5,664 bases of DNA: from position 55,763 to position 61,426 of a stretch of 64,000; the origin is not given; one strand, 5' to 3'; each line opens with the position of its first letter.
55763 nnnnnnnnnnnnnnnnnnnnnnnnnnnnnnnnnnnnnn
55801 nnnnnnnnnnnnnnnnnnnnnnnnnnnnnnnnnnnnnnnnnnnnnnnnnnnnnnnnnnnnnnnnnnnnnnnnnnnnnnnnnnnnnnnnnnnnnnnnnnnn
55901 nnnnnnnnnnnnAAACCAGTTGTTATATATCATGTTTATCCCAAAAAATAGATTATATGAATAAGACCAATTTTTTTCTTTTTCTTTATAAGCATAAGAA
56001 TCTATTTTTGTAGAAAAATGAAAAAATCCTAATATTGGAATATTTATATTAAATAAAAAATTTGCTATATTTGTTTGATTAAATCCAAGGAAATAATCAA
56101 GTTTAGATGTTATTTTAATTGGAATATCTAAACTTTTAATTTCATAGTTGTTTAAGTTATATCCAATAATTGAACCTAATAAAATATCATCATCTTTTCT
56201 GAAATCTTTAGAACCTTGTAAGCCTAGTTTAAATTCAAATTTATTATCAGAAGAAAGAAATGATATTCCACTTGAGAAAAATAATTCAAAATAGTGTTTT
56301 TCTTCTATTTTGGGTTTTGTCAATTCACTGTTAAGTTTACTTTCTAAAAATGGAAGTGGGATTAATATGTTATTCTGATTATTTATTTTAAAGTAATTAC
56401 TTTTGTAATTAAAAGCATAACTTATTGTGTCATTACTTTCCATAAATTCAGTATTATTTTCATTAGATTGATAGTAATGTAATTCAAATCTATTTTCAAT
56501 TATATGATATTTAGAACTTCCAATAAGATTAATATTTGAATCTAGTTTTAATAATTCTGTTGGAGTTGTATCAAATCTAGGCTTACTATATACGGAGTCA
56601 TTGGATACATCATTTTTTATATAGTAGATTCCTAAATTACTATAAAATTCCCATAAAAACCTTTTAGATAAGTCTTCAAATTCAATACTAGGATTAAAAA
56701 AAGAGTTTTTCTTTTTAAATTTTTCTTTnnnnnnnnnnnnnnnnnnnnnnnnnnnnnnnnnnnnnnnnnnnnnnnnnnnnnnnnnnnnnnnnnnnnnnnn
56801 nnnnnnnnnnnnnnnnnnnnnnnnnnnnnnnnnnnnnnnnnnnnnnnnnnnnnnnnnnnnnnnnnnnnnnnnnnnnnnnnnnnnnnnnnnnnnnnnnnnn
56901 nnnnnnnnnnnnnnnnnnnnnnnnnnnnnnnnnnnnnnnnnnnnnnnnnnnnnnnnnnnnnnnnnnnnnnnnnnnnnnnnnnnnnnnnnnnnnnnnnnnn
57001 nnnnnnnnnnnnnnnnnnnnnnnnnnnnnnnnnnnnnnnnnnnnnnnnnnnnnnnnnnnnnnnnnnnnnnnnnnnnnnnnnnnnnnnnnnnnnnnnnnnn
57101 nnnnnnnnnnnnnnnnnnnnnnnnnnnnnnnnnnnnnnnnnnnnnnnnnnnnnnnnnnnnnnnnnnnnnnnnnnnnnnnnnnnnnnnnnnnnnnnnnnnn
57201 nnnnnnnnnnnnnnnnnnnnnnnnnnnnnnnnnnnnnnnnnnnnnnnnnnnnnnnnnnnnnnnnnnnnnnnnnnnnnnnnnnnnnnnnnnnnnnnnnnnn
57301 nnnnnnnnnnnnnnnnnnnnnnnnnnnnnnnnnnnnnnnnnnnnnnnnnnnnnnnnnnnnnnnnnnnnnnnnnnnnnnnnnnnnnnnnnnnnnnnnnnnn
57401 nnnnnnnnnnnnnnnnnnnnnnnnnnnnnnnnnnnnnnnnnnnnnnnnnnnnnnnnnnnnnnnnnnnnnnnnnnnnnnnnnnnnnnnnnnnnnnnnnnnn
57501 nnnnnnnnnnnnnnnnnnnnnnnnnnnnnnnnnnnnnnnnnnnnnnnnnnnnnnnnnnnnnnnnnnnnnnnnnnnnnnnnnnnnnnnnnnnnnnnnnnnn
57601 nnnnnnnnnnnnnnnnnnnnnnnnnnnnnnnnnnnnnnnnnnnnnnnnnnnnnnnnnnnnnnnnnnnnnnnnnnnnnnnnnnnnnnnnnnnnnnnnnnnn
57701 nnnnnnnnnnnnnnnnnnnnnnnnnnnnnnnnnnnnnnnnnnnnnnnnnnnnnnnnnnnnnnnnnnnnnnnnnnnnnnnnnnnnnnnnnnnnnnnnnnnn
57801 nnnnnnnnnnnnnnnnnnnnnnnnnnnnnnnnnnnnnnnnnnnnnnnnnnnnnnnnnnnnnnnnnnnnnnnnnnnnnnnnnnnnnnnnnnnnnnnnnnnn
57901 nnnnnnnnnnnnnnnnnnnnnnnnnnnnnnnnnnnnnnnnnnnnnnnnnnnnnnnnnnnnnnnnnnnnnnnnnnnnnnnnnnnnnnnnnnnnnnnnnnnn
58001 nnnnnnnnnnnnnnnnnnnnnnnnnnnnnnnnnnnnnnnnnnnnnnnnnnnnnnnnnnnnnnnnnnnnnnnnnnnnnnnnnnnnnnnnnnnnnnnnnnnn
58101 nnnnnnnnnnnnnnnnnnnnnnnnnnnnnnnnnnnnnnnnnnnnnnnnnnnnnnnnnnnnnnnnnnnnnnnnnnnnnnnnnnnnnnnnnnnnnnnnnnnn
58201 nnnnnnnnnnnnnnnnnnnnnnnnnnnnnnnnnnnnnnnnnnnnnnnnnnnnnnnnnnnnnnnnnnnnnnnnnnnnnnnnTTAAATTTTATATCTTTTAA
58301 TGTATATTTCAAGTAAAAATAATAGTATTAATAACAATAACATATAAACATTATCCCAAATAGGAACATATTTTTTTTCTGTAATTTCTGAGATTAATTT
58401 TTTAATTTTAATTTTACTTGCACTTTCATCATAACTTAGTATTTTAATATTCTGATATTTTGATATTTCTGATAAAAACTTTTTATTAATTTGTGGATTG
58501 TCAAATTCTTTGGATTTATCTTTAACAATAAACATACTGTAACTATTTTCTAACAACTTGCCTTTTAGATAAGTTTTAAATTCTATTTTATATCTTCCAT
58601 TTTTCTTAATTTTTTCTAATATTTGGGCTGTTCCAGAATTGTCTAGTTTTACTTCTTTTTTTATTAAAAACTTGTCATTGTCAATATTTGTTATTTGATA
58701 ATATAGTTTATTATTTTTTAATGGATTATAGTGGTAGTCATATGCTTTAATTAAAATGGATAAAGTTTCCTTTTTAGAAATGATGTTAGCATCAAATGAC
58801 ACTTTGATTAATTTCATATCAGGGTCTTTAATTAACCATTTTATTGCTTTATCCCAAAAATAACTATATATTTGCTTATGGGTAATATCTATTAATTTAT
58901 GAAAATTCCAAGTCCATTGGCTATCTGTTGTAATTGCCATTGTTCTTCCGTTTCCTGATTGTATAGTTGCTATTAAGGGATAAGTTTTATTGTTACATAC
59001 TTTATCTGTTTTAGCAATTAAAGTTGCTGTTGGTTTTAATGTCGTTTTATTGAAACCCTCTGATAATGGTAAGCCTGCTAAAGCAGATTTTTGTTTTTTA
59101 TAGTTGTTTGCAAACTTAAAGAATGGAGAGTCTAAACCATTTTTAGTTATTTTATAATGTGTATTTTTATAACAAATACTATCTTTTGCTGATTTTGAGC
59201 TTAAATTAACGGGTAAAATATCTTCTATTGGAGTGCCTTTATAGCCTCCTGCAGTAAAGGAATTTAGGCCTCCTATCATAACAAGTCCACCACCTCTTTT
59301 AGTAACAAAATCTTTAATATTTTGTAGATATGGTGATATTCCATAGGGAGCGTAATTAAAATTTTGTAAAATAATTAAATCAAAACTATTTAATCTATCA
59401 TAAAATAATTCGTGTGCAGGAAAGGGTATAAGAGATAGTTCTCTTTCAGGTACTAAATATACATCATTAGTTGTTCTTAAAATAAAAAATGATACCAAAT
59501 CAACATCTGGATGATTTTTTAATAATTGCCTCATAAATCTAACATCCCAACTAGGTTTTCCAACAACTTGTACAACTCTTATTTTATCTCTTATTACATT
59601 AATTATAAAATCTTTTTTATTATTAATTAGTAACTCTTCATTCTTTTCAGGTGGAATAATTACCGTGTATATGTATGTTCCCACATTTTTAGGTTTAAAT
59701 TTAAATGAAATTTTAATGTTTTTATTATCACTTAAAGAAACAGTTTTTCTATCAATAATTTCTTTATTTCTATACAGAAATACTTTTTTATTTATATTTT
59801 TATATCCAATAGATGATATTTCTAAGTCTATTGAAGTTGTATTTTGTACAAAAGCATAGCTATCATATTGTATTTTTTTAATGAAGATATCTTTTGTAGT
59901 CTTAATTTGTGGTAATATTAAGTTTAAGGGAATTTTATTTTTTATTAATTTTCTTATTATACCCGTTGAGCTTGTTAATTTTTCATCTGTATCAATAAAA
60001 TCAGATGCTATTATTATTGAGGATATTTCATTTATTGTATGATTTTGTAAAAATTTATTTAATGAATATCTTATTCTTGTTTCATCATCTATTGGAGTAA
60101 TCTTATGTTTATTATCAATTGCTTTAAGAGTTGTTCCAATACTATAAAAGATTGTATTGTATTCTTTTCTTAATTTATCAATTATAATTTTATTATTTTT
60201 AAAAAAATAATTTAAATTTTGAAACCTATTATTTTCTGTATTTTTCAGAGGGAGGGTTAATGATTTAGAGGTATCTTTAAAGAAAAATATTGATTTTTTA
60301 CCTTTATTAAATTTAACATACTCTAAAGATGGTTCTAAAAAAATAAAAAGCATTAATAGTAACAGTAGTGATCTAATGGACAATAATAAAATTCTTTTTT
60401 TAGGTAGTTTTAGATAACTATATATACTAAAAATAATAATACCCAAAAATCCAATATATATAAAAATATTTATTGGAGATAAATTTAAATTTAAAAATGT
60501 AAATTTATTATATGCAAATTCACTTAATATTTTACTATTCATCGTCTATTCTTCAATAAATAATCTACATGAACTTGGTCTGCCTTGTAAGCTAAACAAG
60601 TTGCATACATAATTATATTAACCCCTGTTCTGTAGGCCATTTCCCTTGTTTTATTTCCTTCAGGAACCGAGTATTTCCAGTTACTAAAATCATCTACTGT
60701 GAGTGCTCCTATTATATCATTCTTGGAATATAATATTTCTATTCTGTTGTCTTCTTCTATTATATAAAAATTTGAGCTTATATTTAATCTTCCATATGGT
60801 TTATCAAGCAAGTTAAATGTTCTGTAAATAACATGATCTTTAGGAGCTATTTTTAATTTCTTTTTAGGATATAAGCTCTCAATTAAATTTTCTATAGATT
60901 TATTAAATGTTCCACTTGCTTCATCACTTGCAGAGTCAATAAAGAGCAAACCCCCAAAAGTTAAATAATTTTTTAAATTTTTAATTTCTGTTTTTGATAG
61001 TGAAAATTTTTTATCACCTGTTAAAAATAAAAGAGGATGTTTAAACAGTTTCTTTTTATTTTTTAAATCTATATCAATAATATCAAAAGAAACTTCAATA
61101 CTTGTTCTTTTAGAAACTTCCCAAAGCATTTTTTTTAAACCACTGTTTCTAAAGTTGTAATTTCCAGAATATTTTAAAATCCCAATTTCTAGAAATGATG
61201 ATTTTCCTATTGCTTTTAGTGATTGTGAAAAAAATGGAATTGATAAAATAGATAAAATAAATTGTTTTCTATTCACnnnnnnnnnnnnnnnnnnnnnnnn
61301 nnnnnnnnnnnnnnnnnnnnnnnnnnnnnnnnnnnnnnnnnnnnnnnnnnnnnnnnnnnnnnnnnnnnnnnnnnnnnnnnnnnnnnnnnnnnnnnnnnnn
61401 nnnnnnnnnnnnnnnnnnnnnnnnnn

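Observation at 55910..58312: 5'-nucleotidase-fold protein with apparently substituted catalytic residues, fused to a beta-barrel-like C-terminal domain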

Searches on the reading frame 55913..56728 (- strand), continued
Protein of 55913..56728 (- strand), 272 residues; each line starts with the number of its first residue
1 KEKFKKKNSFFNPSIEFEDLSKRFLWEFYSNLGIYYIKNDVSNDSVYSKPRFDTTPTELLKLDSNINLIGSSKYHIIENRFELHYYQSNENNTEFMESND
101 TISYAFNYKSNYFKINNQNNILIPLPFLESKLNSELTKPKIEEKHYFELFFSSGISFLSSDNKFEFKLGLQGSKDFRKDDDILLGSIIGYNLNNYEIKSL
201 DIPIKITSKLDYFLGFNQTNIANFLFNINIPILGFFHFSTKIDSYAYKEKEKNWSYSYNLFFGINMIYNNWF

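Call 69: find_encoding_contigs(protein=P0056, flank=7000, max_places=1)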
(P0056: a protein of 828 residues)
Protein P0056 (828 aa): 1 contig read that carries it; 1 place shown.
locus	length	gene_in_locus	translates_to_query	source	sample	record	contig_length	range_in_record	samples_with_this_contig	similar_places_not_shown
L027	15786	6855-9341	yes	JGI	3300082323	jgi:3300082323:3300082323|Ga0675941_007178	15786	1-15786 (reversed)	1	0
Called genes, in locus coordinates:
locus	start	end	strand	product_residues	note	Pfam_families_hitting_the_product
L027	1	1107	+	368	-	?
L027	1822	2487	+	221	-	PF19775:DUF6261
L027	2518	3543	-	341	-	PF13964:Beta-prop_Calicin, PF24981:Beta-prop_ATRN-LZTR1, PF01344:Kelch_1, PF13415:Beta-prop_FBX42, PF24681:Kelch_KLHDC2_KLHL20_DRC7, PF25210:Kelch_FKB95, PF01344:Kelch_1, PF07646:Kelch_2, +20 more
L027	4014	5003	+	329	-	PF06904:Extensin-like_C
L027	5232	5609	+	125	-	PF01042:Ribonuc_L-PSP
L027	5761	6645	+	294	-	-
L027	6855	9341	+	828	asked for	-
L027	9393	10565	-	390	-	PF25046:DUF7790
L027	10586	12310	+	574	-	PF00756:Esterase (faint)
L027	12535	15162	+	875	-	PF12947:EGF_3 (weak), PF00932:LTD (weak), PF06739:SBBP (faint)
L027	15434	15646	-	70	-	PF06961:DUF1294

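Call 70: find_encoding_contigs(protein=P0026, flank=7000, max_places=1)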
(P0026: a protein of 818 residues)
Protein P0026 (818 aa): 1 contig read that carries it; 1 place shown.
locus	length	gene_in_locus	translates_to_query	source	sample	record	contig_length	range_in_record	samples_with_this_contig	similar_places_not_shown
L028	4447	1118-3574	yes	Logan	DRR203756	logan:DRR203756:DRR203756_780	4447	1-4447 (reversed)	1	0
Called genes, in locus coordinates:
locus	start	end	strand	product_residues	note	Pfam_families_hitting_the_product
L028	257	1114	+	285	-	PF05552:MS_channel_1st_1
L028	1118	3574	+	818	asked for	-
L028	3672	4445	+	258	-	?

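Call 71: find_encoding_contigs(protein=P0041, flank=7000, max_places=1)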
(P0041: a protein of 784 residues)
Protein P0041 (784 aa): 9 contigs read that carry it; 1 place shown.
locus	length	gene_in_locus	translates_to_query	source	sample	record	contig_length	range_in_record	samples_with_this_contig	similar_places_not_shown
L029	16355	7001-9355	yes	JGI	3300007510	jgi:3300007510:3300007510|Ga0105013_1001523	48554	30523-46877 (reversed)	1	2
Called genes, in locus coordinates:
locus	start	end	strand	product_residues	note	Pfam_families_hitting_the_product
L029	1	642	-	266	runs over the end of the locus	-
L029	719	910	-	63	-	-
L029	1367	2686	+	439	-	PF00498:FHA, PF16697:Yop-YscD_cpl, PF00158:Sigma54_activat, PF01078:Mg_chelatase (faint), PF14532:Sigma54_activ_2, PF07728:AAA_5, PF02954:HTH_8 (faint), PF13384:HTH_23 (faint)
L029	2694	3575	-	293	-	PF00106:adh_short, PF01370:Epimerase (faint), PF08643:DUF1776 (faint), PF08659:KR, PF13561:adh_short_C2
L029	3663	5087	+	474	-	-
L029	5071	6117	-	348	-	PF00160:Pro_isomerase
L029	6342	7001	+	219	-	PF07238:PilZ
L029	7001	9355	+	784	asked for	-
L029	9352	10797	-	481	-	PF02310:B12-binding, PF04055:Radical_SAM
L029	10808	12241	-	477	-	PF02321:OEP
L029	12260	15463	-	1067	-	PF00873:ACR_tran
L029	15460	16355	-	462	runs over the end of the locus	PF25881:HH_YBHG, PF25989:YknX_C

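Call 72: find_encoding_contigs(protein=P0044, flank=7000, max_places=1)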
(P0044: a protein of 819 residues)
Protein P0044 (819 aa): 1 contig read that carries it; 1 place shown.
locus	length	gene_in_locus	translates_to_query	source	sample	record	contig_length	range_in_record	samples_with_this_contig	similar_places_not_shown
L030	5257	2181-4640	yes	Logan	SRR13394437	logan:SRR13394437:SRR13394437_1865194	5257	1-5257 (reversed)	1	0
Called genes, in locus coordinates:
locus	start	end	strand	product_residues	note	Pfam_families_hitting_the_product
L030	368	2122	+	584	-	PF19676:DUF6178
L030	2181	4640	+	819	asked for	-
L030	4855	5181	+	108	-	PF07238:PilZ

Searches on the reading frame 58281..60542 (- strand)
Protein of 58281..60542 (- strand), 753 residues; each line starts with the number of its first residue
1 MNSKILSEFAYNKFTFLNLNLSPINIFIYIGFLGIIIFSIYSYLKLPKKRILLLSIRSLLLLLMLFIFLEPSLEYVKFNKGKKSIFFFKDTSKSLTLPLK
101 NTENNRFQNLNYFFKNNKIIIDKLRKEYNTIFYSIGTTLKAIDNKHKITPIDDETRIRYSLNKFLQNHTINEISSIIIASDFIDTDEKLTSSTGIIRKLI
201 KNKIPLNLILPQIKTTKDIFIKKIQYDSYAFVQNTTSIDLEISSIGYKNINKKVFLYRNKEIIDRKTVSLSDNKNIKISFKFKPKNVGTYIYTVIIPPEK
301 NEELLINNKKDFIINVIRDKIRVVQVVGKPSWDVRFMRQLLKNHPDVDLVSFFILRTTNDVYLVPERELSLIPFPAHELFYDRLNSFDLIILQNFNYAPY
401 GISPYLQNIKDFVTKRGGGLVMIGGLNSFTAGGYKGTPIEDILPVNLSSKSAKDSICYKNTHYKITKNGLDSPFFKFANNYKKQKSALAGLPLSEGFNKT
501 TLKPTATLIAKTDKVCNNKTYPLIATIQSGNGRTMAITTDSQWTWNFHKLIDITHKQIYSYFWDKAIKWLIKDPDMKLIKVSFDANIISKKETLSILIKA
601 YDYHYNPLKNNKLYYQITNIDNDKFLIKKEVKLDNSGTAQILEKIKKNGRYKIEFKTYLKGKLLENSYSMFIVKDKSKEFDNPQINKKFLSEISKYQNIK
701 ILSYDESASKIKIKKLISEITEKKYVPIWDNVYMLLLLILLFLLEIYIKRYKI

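Call 3: search_protein_families(library=pfam, proteins=[window:58281-60542:-], max_evalue=1)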
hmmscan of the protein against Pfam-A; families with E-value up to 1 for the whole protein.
window:58281-60542:- (753 aa): 4 families
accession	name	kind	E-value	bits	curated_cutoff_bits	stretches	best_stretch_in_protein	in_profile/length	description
PF07090.17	GATase1_like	-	1.9e-11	44.4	27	1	392-571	82-246/247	Putative glutamine amidotransferase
PF07705.17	CARDB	-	0.019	15.6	22.7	1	218-299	3-86/101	CARDB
PF05762.20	VWA_CoxE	-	0.019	14.8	26.4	1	149-188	124-165/222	VWA domain containing CoxE-like protein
PF22073.2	Cep192_D4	-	0.12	13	35.5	1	235-299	35-95/112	Cep192 domain 4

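Call 4: search_protein_families(library=ncbifam, proteins=[window:58281-60542:-], max_evalue=1)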
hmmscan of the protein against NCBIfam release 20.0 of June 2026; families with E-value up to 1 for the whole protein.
window:58281-60542:- (753 aa): 0 families

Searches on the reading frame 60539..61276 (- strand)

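Call 3: search_protein_families(library=pfam, proteins=[window:60539-61276:-], max_evalue=1)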
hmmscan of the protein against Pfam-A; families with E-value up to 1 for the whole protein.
window:60539-61276:- (245 aa): 3 families
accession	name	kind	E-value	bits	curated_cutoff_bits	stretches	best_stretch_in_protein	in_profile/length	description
PF13709.12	DUF4159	-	4.4e-37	128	25.9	1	31-225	2-201/202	Domain of unknown function (DUF4159)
PF09822.16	ABC_transp_aux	-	0.031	14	34.7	1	31-121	4-89/288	ABC-type uncharacterized transport system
PF24448.1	T4_y05I_C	-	0.16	12.8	27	1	86-106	43-63/69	y05I-like putative transcription factor C-terminal domain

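Call 4: search_protein_families(library=ncbifam, proteins=[window:60539-61276:-], max_evalue=1)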
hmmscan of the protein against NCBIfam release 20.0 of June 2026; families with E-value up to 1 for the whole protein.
window:60539-61276:- (245 aa): 0 families
